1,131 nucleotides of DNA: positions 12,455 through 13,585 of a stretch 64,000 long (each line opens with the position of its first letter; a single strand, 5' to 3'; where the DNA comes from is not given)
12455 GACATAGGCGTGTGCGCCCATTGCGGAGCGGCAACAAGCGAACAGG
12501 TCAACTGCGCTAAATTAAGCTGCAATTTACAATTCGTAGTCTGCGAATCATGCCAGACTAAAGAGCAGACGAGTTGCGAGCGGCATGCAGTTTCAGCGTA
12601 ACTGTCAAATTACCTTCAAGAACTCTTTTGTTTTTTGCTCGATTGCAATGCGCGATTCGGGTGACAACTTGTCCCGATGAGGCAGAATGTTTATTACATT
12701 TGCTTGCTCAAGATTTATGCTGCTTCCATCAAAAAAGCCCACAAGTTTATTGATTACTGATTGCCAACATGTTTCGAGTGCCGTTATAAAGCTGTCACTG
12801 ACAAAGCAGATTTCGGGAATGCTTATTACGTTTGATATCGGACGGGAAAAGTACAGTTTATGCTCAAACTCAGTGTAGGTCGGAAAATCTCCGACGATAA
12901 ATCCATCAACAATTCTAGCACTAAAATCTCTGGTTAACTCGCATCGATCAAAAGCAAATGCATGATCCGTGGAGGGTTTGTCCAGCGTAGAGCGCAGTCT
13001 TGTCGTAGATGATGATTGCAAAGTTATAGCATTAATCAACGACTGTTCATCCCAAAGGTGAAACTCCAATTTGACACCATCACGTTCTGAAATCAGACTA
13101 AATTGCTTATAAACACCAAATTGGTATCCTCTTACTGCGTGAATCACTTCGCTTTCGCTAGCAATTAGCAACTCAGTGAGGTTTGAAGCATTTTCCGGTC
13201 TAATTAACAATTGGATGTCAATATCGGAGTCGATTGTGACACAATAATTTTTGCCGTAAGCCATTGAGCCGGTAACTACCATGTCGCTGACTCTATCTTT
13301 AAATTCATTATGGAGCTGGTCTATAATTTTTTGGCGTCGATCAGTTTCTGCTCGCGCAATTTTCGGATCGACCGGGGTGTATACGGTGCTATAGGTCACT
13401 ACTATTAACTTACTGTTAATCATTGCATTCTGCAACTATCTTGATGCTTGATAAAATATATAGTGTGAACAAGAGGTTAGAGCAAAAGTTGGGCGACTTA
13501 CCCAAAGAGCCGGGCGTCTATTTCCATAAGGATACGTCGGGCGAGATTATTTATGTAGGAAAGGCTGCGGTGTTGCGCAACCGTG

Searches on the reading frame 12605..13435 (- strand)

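Call 37: search_protein_families(library=pfam, proteins=[window:12605-13435:-], max_evalue=0.01)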
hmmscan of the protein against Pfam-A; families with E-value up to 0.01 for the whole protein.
window:12605-13435:- (276 aa): 1 family
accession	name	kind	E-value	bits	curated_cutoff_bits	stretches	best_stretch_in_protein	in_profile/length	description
PF01909.29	NTP_transf_2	-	0.0068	17.2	21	0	38-83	5-45/93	Nucleotidyltransferase domain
